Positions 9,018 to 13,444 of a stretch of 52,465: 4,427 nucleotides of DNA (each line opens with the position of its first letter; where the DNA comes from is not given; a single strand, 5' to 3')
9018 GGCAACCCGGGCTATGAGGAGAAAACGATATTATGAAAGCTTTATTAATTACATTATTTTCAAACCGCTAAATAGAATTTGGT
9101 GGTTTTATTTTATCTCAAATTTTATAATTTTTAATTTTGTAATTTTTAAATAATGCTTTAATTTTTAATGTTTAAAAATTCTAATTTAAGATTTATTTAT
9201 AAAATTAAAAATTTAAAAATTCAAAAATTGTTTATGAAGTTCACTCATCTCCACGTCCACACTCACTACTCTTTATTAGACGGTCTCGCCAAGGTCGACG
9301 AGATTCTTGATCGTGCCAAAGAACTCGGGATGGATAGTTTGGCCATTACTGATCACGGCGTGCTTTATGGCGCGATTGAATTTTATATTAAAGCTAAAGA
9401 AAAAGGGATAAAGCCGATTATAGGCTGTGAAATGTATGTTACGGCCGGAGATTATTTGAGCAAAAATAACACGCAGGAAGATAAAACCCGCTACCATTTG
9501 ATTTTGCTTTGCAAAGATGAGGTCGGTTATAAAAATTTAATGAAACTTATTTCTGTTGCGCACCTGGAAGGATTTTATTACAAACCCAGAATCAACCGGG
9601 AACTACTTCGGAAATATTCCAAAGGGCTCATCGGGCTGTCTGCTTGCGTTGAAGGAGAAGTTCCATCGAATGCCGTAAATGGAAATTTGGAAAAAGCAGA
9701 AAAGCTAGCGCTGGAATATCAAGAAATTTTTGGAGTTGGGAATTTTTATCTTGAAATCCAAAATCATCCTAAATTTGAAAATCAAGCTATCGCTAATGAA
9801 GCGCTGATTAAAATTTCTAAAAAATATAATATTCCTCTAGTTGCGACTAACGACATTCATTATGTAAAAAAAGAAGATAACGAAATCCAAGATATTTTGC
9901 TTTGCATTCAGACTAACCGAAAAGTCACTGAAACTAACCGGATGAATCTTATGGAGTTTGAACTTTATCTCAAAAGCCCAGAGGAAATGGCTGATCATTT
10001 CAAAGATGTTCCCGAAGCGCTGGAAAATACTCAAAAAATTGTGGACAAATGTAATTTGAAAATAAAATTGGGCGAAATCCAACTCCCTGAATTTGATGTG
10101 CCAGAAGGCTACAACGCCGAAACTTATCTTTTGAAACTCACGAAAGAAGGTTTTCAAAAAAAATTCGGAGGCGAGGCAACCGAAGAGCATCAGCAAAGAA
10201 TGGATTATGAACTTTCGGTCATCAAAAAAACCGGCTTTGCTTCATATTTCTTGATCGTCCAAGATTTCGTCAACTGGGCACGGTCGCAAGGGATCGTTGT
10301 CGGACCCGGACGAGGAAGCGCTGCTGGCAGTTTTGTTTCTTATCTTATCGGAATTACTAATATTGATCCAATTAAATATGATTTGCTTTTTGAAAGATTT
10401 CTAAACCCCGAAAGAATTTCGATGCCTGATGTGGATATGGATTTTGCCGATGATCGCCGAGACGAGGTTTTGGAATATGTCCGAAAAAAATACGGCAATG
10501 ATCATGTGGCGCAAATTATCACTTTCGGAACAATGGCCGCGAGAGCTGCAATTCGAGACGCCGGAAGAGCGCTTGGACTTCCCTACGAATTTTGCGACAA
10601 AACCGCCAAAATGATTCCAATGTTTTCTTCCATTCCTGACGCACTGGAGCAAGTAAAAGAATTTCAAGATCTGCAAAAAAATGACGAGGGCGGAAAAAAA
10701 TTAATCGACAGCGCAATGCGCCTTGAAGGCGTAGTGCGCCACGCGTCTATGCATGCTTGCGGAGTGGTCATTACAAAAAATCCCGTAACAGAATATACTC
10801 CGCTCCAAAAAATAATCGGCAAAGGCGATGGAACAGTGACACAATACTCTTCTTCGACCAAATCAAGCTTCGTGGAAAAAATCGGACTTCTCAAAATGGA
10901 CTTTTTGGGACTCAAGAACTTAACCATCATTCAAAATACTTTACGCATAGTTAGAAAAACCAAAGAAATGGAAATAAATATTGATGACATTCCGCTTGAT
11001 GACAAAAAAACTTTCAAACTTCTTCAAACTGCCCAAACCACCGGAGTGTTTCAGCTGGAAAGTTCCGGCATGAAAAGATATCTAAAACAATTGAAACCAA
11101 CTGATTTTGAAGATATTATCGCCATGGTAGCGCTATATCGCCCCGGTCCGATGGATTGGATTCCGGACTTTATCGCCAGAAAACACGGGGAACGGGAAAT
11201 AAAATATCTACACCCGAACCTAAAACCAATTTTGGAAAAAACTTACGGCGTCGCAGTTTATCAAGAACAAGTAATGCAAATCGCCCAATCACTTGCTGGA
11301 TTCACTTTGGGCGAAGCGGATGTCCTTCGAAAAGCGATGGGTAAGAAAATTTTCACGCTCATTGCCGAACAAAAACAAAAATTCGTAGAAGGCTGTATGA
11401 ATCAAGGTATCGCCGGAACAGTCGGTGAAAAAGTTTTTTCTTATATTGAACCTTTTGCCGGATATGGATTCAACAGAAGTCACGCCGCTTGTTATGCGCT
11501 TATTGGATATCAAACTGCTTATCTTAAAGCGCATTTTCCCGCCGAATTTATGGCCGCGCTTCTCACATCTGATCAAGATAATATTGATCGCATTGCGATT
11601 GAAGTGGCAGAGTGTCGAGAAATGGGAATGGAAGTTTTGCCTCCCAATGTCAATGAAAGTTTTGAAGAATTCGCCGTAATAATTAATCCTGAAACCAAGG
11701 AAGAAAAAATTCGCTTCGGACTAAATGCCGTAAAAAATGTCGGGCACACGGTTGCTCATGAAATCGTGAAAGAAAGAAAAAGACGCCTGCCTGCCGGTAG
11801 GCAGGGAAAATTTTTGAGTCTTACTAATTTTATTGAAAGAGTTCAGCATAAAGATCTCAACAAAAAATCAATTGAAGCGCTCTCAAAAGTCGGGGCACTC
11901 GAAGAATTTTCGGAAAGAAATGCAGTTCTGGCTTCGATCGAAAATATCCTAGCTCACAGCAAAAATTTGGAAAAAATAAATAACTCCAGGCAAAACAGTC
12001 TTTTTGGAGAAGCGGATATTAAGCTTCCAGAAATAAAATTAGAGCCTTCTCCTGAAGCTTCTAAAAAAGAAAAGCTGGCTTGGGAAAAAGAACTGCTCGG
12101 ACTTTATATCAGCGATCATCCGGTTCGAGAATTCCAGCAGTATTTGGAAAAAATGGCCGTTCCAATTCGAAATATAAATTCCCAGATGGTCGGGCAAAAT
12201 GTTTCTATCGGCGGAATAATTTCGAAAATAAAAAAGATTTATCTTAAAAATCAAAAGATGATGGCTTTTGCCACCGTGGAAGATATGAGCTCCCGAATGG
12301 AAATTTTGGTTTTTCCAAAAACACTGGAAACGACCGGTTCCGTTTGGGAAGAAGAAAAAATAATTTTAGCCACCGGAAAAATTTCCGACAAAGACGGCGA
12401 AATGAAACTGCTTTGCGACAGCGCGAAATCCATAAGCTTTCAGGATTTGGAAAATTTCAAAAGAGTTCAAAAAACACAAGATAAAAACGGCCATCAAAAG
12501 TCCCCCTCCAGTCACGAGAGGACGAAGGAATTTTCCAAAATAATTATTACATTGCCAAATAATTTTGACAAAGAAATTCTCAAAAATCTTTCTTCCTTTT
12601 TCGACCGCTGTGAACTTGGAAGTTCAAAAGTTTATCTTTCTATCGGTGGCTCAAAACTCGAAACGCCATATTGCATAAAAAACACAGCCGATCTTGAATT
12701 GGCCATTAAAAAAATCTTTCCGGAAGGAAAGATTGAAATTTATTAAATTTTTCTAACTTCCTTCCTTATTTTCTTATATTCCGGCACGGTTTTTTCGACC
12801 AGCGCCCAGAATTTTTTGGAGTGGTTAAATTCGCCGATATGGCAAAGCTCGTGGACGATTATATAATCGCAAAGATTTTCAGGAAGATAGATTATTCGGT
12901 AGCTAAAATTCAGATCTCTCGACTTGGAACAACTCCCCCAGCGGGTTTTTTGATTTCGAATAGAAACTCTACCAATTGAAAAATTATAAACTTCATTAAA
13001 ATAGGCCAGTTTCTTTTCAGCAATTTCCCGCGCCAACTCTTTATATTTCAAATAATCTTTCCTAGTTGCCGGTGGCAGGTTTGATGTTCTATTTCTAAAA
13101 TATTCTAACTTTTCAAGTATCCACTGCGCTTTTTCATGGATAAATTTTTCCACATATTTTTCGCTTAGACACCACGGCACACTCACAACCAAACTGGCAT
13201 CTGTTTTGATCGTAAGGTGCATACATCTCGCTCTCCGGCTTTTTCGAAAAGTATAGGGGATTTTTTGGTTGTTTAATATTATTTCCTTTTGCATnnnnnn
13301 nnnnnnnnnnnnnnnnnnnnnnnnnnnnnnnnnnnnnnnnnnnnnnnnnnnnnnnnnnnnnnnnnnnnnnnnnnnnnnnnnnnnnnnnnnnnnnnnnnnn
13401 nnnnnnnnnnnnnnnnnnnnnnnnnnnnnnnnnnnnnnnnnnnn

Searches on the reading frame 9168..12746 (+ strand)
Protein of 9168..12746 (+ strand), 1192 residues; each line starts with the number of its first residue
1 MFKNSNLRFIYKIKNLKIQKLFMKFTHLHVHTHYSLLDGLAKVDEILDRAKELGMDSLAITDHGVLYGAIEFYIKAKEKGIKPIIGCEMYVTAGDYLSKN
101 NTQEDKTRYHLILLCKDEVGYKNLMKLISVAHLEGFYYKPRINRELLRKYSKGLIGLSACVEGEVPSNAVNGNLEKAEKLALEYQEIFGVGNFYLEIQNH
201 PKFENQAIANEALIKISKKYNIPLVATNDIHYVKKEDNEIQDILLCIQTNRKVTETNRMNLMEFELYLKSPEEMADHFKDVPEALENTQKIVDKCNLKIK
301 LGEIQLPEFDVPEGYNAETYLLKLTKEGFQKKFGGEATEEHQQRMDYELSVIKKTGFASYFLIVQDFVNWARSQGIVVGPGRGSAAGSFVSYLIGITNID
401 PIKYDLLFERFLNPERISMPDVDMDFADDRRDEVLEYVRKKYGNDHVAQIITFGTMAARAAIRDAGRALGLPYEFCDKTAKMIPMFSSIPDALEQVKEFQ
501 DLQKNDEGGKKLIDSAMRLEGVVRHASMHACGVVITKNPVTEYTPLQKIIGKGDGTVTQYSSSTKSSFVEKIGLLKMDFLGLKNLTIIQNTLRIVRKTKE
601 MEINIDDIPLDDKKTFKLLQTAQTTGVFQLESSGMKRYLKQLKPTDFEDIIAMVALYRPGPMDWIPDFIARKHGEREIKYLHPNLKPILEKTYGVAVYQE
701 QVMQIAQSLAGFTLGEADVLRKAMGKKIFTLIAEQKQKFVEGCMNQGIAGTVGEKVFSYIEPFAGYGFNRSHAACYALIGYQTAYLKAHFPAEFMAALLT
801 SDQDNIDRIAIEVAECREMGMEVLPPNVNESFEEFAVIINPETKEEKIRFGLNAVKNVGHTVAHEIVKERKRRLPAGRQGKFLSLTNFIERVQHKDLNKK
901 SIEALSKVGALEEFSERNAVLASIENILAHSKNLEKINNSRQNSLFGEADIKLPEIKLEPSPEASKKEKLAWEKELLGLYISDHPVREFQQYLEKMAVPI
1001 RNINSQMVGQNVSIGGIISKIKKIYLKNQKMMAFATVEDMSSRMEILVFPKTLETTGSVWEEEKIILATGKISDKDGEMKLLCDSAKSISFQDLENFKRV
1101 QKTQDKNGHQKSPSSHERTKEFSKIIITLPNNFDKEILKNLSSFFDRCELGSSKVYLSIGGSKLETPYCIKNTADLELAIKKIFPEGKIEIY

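Call 64: search_protein_families(library=pfam, proteins=[window:9168-12746:+], max_evalue=0.00001)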
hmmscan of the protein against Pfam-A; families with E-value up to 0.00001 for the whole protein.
window:9168-12746:+ (1192 aa): 5 families
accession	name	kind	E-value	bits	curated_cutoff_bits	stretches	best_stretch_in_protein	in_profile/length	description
PF07733.18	DNA_pol3_alpha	-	2.3e-100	335.9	23.9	1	320-581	2-260/260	Bacterial DNA polymerase III alpha NTPase domain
PF17657.6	DNA_pol3_finger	-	6.6e-68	227.7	22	1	584-746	1-165/166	Bacterial DNA polymerase III alpha subunit finger domain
PF02811.25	PHP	-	6.5e-60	202.6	26.4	1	27-200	1-164/164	PHP domain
PF14579.12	HHH_6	-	3.1e-23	82.2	25.6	1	820-917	1-86/90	Helix-hairpin-helix motif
PF01336.31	tRNA_anti-codon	-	1.8e-09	37.8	27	1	1012-1087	1-73/75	OB-fold nucleic acid binding domain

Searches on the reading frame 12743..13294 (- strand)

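Call 64: search_protein_families(library=pfam, proteins=[window:12743-13294:-], max_evalue=0.00001)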
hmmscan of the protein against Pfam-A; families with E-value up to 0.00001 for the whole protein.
window:12743-13294:- (183 aa): 1 family
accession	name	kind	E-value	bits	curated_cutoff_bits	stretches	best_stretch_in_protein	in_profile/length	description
PF01863.23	YgjP-like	-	4e-43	148.3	26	2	84-181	108-205/207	YgjP-like, metallopeptidase domain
